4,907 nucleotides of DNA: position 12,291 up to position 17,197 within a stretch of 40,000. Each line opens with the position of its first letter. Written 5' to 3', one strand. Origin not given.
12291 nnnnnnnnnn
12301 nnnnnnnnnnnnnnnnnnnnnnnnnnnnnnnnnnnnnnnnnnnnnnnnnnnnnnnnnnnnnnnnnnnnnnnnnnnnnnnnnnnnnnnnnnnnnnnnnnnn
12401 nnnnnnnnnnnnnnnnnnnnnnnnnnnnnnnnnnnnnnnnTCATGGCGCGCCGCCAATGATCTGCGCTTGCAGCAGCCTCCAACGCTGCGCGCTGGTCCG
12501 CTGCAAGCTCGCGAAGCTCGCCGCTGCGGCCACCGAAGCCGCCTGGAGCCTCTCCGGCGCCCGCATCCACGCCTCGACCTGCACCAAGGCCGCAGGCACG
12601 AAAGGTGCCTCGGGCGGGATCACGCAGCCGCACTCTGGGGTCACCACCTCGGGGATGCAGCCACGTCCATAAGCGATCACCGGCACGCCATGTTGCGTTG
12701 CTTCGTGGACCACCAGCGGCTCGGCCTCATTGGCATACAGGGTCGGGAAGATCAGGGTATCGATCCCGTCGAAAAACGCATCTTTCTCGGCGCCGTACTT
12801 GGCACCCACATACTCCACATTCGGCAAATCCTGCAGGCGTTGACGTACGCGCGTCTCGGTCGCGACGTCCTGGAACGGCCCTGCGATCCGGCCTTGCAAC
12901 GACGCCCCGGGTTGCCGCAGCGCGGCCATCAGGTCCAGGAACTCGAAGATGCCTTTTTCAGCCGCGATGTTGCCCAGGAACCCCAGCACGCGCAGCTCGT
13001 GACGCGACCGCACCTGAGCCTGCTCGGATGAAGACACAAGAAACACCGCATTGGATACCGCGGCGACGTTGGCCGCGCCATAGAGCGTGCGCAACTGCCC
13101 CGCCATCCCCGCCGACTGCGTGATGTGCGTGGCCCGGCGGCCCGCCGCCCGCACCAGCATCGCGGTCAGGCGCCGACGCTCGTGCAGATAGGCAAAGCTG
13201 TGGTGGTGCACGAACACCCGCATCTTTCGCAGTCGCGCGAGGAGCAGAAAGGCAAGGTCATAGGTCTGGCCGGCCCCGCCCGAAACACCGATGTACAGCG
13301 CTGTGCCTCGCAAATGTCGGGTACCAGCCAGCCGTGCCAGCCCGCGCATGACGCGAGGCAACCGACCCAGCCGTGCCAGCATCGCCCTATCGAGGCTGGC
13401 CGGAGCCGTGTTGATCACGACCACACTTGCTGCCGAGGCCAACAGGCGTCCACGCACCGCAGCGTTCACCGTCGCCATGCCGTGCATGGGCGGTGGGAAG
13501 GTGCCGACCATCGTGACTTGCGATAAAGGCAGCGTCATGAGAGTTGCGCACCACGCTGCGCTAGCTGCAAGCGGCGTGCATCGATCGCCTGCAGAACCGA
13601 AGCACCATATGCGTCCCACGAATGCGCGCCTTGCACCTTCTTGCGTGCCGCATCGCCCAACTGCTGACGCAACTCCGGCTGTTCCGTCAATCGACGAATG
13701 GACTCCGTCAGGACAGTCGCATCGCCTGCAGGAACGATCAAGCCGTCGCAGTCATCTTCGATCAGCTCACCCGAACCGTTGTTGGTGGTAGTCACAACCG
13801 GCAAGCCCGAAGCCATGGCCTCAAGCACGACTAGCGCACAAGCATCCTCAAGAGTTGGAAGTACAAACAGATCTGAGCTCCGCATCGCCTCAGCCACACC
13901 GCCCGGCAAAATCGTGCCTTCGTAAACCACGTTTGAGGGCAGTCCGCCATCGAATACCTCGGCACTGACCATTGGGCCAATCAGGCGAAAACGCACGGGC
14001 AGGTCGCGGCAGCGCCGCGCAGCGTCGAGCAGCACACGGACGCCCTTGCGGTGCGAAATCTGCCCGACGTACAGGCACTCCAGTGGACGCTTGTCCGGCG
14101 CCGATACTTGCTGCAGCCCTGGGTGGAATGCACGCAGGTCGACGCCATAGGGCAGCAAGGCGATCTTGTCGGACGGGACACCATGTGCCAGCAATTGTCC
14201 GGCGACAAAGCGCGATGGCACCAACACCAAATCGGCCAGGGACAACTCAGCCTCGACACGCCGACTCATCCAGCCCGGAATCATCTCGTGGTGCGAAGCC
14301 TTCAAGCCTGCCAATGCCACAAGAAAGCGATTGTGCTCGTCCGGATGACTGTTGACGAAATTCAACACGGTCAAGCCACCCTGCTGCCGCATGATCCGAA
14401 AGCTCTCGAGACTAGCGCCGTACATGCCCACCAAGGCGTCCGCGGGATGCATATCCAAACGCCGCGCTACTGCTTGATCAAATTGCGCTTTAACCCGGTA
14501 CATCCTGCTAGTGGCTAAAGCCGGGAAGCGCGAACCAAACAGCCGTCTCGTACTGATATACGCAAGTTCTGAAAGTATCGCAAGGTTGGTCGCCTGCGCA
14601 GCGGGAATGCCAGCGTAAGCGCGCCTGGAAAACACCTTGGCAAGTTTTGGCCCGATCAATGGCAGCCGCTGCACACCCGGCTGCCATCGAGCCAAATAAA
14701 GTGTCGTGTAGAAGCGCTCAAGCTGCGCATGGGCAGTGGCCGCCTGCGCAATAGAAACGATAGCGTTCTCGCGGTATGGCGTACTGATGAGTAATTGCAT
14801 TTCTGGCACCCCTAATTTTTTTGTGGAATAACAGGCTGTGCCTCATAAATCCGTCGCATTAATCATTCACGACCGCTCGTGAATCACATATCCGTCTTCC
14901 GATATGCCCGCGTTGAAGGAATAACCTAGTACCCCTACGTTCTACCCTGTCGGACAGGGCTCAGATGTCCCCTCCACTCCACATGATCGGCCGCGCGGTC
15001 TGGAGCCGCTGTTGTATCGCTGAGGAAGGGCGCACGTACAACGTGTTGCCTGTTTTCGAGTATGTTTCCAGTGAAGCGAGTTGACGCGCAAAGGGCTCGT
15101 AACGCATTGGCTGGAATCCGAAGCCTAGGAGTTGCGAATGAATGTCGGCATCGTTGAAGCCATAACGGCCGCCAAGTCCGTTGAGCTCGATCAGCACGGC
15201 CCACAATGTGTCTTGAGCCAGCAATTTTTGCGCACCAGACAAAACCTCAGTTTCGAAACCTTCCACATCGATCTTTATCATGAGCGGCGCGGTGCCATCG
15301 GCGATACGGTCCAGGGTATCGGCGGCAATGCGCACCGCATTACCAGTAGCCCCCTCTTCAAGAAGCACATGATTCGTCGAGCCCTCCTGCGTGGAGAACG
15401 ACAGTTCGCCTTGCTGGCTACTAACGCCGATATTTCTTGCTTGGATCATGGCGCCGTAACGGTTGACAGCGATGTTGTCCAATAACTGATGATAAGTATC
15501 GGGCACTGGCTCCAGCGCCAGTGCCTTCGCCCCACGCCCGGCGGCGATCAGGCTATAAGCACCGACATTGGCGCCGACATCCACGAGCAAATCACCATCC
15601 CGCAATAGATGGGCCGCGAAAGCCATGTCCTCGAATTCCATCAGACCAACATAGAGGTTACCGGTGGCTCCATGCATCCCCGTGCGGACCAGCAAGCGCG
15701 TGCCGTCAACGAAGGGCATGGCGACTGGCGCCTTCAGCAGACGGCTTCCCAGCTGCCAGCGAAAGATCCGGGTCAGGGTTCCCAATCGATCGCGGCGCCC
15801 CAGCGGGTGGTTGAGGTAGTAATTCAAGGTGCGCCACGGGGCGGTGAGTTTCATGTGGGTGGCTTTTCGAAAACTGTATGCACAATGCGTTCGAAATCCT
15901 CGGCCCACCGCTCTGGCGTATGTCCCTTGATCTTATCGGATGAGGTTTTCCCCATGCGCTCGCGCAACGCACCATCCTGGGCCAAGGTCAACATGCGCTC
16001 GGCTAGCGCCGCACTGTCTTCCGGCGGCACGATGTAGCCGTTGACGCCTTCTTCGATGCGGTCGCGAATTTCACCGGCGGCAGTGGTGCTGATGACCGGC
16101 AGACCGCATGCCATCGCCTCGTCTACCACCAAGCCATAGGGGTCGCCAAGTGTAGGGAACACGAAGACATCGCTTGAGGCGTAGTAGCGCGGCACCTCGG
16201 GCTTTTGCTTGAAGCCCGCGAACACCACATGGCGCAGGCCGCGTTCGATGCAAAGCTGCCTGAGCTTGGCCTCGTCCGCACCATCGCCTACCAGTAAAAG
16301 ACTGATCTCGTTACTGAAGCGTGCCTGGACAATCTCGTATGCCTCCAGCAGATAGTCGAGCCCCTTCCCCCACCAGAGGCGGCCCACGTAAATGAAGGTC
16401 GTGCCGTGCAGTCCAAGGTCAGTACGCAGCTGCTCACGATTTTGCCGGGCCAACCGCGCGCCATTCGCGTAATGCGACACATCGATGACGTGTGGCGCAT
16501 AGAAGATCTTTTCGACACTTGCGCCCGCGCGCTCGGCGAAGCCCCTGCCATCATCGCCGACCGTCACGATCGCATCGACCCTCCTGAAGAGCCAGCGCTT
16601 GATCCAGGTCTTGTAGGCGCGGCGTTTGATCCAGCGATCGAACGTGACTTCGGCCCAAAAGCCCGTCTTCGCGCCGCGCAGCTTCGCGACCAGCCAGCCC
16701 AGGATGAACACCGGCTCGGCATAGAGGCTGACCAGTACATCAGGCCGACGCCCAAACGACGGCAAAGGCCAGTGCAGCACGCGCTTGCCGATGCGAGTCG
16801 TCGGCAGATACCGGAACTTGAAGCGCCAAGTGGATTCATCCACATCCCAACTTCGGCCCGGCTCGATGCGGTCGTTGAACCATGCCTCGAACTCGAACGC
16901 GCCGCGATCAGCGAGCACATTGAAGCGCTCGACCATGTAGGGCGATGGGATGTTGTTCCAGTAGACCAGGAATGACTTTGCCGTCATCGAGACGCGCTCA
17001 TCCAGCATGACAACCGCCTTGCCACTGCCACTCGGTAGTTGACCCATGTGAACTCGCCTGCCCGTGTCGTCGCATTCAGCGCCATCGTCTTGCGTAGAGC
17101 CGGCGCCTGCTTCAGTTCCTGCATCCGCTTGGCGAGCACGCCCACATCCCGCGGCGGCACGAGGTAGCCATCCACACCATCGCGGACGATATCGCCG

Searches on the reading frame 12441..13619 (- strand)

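Call 43: search_protein_families(library=pfam, proteins=[window:12441-13619:-], max_evalue=0.00001)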
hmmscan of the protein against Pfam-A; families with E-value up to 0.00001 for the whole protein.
window:12441-13619:- (392 aa): 2 families
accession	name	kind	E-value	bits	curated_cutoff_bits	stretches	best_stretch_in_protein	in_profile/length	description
PF00534.26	Glycos_transf_1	-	3.1e-14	53.3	26.4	1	200-337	6-143/172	Glycosyl transferases group 1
PF13692.12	Glyco_trans_1_4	-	1.4e-13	51.8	27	1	210-338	2-128/142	Glycosyl transferases group 1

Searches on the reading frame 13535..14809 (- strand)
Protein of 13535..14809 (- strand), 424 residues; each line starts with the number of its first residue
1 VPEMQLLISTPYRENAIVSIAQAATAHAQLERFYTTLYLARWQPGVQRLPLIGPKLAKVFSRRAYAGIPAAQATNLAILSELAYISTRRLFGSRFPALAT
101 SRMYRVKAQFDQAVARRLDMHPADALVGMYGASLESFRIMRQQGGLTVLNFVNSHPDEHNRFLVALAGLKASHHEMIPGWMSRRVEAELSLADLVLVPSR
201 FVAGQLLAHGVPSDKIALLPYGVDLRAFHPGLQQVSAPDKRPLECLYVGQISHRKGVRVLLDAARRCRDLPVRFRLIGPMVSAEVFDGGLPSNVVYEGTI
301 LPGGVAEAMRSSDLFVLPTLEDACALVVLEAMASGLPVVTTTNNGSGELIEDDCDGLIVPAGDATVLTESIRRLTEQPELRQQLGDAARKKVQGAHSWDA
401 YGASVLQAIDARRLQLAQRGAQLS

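Call 43: search_protein_families(library=pfam, proteins=[window:13535-14809:-], max_evalue=0.00001)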
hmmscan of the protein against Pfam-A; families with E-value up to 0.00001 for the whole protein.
window:13535-14809:- (424 aa): 5 families
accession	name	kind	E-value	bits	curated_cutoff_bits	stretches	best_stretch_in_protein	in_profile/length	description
PF13692.12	Glyco_trans_1_4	-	6.5e-28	98.2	27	1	245-376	4-141/142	Glycosyl transferases group 1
PF00534.26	Glycos_transf_1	-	1.7e-26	93.2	26.4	1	235-390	8-171/172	Glycosyl transferases group 1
PF13524.12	Glyco_trans_1_2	-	2.3e-13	50.7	25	1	258-400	3-137/144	Glycosyl transferase-like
PF20706.3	GT4-conflict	-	2.3e-09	37.2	26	1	305-401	275-381/385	Family 4 Glycosyltransferase in conflict systems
PF13439.12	Glyco_transf_4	-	1.4e-06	28.8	28.5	1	179-225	124-168/170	Glycosyltransferase Family 4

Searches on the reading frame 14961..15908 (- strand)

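Call 43: search_protein_families(library=pfam, proteins=[window:14961-15908:-], max_evalue=0.00001)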
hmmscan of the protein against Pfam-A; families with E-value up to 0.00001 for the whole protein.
window:14961-15908:- (315 aa): 1 family
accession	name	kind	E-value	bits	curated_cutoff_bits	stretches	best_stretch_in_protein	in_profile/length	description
PF05050.19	Methyltransf_21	-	9.8e-16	58.8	22.7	1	110-266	1-172/173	Methyltransferase FkbM domain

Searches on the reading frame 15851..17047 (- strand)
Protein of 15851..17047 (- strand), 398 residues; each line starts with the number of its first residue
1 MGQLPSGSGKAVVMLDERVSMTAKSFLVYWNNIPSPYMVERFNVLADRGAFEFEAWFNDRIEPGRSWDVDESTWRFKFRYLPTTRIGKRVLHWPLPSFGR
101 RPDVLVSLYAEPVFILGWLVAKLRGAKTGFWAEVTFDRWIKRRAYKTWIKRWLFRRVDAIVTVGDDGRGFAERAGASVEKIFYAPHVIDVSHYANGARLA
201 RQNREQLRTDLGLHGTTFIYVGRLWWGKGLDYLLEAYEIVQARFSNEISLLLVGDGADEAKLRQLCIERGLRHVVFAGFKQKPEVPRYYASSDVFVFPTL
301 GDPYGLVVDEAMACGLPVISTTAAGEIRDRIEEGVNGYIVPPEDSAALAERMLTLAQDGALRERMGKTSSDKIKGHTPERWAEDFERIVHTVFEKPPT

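Call 43: search_protein_families(library=pfam, proteins=[window:15851-17047:-], max_evalue=0.00001)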
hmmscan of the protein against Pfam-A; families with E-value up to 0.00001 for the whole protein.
window:15851-17047:- (398 aa): 3 families
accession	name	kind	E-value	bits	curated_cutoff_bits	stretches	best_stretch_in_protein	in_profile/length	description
PF13692.12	Glyco_trans_1_4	-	2.8e-37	128.6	27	1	217-358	3-142/142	Glycosyl transferases group 1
PF00534.26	Glycos_transf_1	-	1.1e-36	126.3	26.4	1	216-369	16-169/172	Glycosyl transferases group 1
PF20706.3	GT4-conflict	-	1.2e-08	34.9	26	1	142-325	132-315/385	Family 4 Glycosyltransferase in conflict systems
